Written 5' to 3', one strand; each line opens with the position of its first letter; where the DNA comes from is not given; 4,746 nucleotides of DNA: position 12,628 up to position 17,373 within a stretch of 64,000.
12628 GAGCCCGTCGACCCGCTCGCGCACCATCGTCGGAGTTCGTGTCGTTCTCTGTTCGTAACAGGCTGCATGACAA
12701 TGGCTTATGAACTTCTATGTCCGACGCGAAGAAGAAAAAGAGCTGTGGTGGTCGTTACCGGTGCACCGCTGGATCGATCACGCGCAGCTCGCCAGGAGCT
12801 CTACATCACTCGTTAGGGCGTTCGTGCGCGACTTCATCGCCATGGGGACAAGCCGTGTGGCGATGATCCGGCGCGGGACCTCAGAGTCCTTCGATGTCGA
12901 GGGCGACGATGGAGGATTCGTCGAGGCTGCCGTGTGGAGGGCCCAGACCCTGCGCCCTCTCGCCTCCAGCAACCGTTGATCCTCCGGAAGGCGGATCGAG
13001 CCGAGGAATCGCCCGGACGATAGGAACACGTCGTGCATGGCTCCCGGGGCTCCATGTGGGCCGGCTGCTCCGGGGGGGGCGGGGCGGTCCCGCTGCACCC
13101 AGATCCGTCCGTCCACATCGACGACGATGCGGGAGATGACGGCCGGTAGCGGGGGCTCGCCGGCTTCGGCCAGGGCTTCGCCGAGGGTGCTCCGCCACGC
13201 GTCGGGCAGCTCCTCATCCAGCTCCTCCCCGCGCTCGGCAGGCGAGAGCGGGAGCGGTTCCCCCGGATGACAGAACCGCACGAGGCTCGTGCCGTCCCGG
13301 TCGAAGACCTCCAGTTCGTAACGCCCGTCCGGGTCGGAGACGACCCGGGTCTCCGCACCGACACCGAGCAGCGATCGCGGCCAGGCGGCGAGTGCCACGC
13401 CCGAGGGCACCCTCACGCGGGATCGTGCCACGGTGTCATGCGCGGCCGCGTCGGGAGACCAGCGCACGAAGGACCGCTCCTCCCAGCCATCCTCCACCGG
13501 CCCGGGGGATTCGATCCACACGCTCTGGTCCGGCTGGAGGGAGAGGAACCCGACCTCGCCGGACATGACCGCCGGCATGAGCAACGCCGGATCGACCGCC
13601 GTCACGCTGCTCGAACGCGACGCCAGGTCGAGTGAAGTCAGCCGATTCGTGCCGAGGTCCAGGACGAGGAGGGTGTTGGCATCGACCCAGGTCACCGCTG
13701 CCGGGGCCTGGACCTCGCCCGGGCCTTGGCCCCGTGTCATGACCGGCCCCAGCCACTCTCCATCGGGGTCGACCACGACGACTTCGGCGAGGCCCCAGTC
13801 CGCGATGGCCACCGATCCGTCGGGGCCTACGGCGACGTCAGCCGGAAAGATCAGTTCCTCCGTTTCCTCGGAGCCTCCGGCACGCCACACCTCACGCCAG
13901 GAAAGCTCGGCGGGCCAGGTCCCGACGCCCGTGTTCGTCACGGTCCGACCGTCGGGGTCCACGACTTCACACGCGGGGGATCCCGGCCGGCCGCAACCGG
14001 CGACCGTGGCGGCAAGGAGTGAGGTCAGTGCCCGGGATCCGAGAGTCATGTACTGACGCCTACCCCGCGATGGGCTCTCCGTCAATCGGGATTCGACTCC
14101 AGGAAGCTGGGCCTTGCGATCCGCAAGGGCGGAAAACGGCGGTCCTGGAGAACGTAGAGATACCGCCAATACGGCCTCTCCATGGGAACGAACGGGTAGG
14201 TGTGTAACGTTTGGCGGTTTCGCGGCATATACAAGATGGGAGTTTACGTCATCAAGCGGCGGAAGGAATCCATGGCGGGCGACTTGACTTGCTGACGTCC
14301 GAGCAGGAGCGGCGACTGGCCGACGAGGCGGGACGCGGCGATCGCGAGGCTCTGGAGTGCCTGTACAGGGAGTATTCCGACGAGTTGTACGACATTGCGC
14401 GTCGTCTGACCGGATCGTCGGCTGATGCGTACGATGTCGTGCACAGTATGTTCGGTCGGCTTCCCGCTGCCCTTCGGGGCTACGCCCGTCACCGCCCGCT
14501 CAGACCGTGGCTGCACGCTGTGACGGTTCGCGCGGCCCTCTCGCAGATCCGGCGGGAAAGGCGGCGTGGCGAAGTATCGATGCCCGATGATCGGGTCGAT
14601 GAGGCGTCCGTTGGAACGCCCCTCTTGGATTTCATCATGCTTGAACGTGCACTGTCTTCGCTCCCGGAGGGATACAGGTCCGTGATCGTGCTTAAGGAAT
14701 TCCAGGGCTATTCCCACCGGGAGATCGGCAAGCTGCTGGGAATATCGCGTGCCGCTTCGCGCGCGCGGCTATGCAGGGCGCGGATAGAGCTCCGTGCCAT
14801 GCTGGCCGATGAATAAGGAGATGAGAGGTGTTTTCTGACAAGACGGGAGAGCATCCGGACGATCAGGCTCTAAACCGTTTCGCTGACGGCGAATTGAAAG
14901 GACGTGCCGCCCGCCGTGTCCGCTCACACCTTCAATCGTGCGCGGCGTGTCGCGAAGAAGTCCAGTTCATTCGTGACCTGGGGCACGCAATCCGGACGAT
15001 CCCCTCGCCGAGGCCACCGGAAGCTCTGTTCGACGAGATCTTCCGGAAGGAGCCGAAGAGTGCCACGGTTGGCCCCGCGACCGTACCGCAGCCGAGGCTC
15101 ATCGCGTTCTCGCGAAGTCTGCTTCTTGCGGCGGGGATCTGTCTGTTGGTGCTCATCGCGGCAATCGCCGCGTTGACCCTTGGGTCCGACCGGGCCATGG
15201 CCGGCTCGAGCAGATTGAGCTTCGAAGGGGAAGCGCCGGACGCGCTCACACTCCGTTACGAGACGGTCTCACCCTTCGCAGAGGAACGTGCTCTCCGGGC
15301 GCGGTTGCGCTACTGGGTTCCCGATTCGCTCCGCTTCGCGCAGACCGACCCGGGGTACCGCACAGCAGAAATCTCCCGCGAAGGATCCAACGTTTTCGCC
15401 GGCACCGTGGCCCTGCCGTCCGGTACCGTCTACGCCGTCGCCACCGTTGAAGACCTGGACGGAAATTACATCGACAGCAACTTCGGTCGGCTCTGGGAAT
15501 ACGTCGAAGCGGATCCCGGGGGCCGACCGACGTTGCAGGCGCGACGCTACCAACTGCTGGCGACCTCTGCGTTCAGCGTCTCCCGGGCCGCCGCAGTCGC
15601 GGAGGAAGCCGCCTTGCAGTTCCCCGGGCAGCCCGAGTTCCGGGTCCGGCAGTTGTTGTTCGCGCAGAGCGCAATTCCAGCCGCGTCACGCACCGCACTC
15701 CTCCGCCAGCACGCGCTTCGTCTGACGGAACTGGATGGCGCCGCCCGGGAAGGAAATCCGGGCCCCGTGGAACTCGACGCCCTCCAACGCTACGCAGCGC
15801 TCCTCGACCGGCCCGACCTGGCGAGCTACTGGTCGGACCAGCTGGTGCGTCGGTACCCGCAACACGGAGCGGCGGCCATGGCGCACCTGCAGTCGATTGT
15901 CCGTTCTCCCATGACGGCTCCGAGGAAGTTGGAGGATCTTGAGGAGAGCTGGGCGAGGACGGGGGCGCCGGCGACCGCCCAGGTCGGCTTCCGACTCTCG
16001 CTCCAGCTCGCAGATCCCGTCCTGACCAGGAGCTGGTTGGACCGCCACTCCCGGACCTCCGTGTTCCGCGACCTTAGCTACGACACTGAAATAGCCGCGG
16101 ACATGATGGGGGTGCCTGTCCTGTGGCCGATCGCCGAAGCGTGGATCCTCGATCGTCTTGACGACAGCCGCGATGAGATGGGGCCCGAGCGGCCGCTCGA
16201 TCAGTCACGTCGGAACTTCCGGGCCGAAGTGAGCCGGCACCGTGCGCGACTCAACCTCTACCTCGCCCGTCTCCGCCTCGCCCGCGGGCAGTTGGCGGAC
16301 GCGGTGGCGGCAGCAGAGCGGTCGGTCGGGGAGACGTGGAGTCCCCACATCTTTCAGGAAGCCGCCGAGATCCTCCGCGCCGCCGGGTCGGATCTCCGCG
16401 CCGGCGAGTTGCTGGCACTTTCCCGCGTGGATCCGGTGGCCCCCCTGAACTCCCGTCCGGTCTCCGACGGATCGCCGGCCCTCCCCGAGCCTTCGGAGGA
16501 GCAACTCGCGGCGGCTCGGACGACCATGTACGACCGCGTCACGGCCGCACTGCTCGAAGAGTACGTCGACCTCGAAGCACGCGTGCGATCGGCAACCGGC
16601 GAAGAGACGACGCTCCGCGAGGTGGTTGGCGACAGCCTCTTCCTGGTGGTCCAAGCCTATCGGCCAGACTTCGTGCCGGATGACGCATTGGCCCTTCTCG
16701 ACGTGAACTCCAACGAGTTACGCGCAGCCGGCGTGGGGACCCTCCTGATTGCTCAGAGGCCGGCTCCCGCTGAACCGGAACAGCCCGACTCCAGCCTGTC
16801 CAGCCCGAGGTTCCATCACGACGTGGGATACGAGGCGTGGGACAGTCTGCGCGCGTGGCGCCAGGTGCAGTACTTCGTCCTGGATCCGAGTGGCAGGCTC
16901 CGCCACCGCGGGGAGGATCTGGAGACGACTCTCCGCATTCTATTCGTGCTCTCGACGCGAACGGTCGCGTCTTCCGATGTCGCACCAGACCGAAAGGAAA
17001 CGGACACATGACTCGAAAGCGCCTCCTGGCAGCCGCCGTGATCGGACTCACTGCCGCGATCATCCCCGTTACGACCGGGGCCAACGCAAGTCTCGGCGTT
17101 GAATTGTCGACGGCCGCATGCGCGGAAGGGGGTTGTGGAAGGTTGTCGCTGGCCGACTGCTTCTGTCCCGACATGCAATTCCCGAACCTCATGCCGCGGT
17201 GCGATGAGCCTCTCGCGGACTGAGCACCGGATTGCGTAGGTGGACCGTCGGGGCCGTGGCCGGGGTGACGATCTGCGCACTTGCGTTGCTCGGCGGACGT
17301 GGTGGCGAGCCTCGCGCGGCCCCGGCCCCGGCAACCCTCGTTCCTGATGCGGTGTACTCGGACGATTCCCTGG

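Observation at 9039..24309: Repeated 'Cys-rich secreted mini-protein -> 6-bladed beta-propeller' cassettes with thioredoxin-fold partners and dedicated regulators: candidate undescribed extracytoplasmic system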

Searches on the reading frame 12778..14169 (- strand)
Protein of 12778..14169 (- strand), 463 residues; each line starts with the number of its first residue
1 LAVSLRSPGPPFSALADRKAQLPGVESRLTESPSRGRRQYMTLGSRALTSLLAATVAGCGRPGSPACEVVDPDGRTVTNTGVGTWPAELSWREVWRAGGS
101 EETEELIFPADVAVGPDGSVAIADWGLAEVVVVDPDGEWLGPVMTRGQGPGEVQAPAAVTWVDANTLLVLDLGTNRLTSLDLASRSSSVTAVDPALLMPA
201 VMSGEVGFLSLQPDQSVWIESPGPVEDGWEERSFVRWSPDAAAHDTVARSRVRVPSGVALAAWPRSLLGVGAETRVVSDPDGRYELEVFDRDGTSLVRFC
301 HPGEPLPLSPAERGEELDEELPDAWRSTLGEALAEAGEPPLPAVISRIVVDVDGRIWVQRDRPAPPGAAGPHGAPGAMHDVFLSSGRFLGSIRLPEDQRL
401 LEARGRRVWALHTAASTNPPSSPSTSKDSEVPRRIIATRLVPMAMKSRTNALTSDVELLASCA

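Call 3: search_protein_families(library=pfam, max_evalue=0.01, proteins=[window:12778-14169:-])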
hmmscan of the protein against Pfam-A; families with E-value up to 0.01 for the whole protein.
window:12778-14169:- (463 aa): 0 families

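Call 4: search_protein_families(library=ncbifam, max_evalue=0.01, proteins=[window:12778-14169:-])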
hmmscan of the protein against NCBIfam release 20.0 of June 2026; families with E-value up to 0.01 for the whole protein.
window:12778-14169:- (463 aa): 1 family
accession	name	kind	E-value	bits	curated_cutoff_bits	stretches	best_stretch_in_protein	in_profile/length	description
NF035926.1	scyF_NHL_VPEP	equivalog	0.001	18.3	350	1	99-181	144-227/376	scytonemin biosynthesis PEP-CTERM protein ScyF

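Call 12: search_protein_families(library=pfam, max_evalue=10, proteins=[window:12778-14052:-])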
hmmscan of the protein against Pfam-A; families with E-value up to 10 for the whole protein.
window:12778-14052:- (424 aa): 4 families
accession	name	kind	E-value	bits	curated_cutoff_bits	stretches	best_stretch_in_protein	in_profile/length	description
PF22701.2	Mala_s_1-like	-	0.06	13.5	27.5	1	72-148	92-163/195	Mal s 1 allergenic protein-like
PF25021.1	TEN_NHL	-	0.17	11.3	27.1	1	60-98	23-59/357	Teneurin NHL domain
PF01436.27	NHL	-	0.21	12.1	20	1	69-87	3-21/28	NHL repeat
PF17170.10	DUF5128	-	0.29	10.7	22.9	1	81-146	56-122/321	6-bladed beta-propeller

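Call 80: search_protein_families(library=padloc, max_evalue=0.01, proteins=[window:12778-14052:-])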
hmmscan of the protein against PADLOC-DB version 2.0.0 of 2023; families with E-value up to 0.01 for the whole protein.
window:12778-14052:- (424 aa): 0 families

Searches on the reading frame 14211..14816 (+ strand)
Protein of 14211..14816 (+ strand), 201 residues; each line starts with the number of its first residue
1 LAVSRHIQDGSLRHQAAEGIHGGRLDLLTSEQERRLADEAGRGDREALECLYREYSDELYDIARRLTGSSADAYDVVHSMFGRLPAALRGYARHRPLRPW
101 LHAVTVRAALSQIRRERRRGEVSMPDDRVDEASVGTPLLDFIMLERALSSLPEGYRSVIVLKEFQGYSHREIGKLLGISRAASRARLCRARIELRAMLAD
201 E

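Call 3: search_protein_families(library=pfam, max_evalue=0.01, proteins=[window:14211-14816:+])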
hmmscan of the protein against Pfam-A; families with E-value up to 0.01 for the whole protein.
window:14211-14816:+ (201 aa): 4 families
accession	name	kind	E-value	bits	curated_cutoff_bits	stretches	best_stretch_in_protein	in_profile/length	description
PF08281.18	Sigma70_r4_2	-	6.1e-15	55.1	25.7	1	143-193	3-53/54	Sigma-70, region 4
PF04542.20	Sigma70_r2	-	9.4e-11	41.8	24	1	51-119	1-71/71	Sigma-70 region 2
PF07638.17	Sigma70_ECF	-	9.6e-07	29.3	21.1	1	116-196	97-181/185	ECF sigma factor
PF04545.22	Sigma70_r4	-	1.3e-06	28.2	24.1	1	147-195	1-49/50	Sigma-70, region 4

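Call 4: search_protein_families(library=ncbifam, max_evalue=0.01, proteins=[window:14211-14816:+])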
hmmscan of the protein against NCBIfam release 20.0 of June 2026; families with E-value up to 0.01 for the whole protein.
window:14211-14816:+ (201 aa): 85 families (the best 25 are shown)
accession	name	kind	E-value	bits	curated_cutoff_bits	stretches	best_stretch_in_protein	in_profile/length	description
NF008888.0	PRK11922.1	equivalog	1.8e-23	83.4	204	1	28-200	12-198/231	RNA polymerase sigma factor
TIGR02983.1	SigE-fam_strep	subfamily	8.7e-22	77.7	141.55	1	44-199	4-159/162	SigE family RNA polymerase sigma factor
TIGR02937.1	sigma70-ECF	superfamily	2.2e-21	76.2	42.9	1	46-197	1-164/165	sigma-70 family RNA polymerase sigma factor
NF007225.0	PRK09643.1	equivalog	4.9e-20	72.1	190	1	35-199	16-183/204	RNA polymerase sigma factor SigM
TIGR02950.1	SigM_subfam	subfamily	2.6e-19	69.6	147.95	1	48-198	2-158/159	RNA polymerase sigma factor, SigM family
NF004113.0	PRK05602.1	equivalog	5.7e-19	68.6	208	1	29-200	28-203/211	RNA polymerase sigma factor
NF007229.0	PRK09647.1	equivalog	2.2e-18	66.4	265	1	45-200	43-204/220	RNA polymerase sigma factor SigE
NF010500.0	PRK13919.1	subfamily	2.5e-18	66.9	226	1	40-199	17-184/186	putative RNA polymerase sigma E protein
NF058625.1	sigma_PG0214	equivalog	3.9e-17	62.5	130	1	54-198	12-161/170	GFO_1088 family ECF-type sigma factor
NF007223.0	PRK09641.1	equivalog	1.9e-16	60.5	209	2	34-126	6-96/187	RNA polymerase sigma factor SigW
NF007227.0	PRK09645.1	subfamily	7.1e-16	58.6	202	1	40-198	7-170/177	sigma-70 family RNA polymerase sigma factor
NF009189.0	PRK12537.1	equivalog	1.1e-15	57.6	261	1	40-196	17-179/182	RNA polymerase sigma factor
TIGR02985.1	Sig70_bacteroi1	subfamily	1.6e-15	57.7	126.4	1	48-198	3-162/162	RNA polymerase sigma-70 factor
NF009166.1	PRK12513.1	equivalog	1.6e-15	57.3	206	1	35-200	11-188/193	RNA polymerase sigma factor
NF009195.0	PRK12543.1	subfamily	2e-15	56.8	197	1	32-196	6-176/192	RNA polymerase sigma factor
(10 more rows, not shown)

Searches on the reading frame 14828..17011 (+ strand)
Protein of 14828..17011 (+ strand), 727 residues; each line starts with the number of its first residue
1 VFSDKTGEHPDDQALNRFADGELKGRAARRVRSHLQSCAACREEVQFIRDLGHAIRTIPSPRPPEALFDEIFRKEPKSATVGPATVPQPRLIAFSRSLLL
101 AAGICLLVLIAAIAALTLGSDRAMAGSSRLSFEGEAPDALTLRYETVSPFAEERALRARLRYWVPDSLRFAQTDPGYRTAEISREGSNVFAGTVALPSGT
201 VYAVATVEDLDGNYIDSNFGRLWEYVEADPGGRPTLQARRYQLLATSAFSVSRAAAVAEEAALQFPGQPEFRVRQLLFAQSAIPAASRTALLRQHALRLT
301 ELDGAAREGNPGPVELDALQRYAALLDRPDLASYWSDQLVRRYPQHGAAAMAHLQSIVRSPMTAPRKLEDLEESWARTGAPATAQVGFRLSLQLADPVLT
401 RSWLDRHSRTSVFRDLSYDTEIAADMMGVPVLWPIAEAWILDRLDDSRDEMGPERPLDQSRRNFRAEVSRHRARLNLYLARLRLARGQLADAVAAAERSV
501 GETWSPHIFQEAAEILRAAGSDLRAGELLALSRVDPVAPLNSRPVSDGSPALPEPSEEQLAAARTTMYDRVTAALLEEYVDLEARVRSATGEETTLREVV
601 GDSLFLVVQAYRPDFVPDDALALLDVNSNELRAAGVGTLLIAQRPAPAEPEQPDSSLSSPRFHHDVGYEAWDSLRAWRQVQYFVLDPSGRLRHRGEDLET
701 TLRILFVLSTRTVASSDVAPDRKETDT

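Call 3: search_protein_families(library=pfam, max_evalue=0.01, proteins=[window:14828-17011:+])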
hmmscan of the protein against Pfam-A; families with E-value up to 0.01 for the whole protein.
window:14828-17011:+ (727 aa): 1 family
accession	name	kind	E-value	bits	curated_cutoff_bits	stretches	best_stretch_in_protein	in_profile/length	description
PF13490.11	zf-HC2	-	1.3e-07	32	22.2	1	13-42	6-35/35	Putative zinc-finger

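Call 4: search_protein_families(library=ncbifam, max_evalue=0.01, proteins=[window:14828-17011:+])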
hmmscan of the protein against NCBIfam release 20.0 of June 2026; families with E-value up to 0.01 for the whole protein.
window:14828-17011:+ (727 aa): 4 families
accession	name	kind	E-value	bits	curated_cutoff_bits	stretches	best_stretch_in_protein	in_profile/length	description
NF052375.1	antisigma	equivalog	1.1e-08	35.4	100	1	18-146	5-133/217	anti-sigma factor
TIGR02451.1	anti_sig_ChrR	subfamily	0.00028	20.8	124.5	1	9-74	2-68/216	ChrR family anti-sigma-E factor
TIGR03988.1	antisig_RsrA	equivalog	0.00041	20.4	62.5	1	15-48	9-42/77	mycothiol system anti-sigma-R factor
NF041468.1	anti_sig_RseA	equivalog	0.0032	17.6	165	1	7-57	36-86/135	anti-sigma E factor RseA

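Call 80: search_protein_families(library=padloc, max_evalue=0.01, proteins=[window:14828-17011:+])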
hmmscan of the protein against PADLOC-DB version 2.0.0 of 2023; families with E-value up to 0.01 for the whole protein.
window:14828-17011:+ (727 aa): 0 families

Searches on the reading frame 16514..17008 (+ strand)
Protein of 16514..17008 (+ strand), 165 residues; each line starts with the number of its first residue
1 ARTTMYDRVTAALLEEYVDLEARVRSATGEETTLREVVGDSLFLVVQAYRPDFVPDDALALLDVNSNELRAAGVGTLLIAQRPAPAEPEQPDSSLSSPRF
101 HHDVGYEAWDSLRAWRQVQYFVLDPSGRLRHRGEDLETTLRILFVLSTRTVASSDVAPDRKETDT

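Call 77: search_protein_families(library=pfam, alignment_id=A6, max_evalue=0.01)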
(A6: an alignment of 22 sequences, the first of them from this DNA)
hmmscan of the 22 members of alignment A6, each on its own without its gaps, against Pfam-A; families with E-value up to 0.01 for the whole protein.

A. member 1, seq(165 aa): 0 families

B. families by the number of members that match (of 22 scanned): 5 families
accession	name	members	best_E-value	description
PF00578.27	AhpC-TSA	18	5.2e-14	AhpC/TSA family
PF08534.16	Redoxin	17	1.1e-10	Redoxin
PF13911.12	AhpC-TSA_2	5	5.1e-06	AhpC/TSA antioxidant enzyme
PF13905.12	Thioredoxin_8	3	0.00026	Thioredoxin-like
PF14595.12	Thioredoxin_9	1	0.0063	Thioredoxin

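Call 78: search_solved_structures(query=A6, max_evalue=0.01)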
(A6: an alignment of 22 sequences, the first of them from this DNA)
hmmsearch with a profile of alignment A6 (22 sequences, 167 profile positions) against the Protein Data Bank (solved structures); distinct sequences matched with E-value up to 0.01: 52.
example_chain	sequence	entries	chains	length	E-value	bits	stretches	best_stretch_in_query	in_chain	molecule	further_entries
3kcm_A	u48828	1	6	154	4e-14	55.9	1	29-140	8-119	Thioredoxin family protein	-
2m72_A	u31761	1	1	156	7.4e-11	45.2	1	26-145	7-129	Uncharacterized thioredoxin-like protein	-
3gl3_A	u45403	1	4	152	1.6e-10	44.1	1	49-148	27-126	Putative Thiol:disulfide interchange protein DsbE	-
2b5x_A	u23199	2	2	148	2e-10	43.8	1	42-142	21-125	YkuV protein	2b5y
3hdc_A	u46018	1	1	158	1.6e-09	40.9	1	31-143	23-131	Thioredoxin family protein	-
1st9_A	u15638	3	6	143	2.2e-09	40.4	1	31-140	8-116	Thiol-disulfide oxidoreductase resA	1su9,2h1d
2f9s_A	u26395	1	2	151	2.6e-09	40.2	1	31-140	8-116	Thiol-disulfide oxidoreductase resA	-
2h1b_A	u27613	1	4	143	2.7e-09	40.2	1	31-140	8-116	Thiol-disulfide oxidoreductase resA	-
2h19_A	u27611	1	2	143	4.2e-09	39.5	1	31-140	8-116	Thiol-disulfide oxidoreductase resA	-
4nmu_A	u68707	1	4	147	7.4e-09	38.7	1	28-140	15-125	Thiol-disulfide oxidoreductase ResA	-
3c71_A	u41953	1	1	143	7.9e-09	38.6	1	31-140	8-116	Thiol-disulfide oxidoreductase resA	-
3c73_A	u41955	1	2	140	1.2e-08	38.1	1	31-140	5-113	Thiol-disulfide oxidoreductase resA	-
2h1a_A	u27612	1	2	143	2.1e-08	37.3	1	31-140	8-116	Thiol-disulfide oxidoreductase resA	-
2b1k_A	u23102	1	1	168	2.1e-08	37.2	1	30-148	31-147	Thiol:disulfide interchange protein dsbE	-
3k8n_A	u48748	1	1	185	2.8e-08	36.8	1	30-148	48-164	Cytochrome c biogenesis protein ccmG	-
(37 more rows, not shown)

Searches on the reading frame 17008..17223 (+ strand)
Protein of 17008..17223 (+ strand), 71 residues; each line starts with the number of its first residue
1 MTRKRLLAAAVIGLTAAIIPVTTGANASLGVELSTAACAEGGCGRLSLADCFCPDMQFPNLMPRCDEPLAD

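Call 12: search_protein_families(library=pfam, max_evalue=10, proteins=[window:17008-17220:+])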
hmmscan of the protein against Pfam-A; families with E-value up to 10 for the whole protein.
seq(71 aa): 1 family
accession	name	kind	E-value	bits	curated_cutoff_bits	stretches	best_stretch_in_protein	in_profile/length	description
PF08592.16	Anthrone_oxy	-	0.04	14.5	27.3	1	4-37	36-69/106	Anthrone oxygenase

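Call 30: search_protein_families(library=ncbifam, max_evalue=10, proteins=[window:17008-17220:+])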
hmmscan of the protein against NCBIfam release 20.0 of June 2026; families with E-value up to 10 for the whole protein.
seq(71 aa): 0 families

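Call 80: search_protein_families(library=padloc, max_evalue=0.01, proteins=[window:17008-17223:+])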
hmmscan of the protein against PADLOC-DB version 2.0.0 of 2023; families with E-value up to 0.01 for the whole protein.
window:17008-17223:+ (71 aa): 0 families
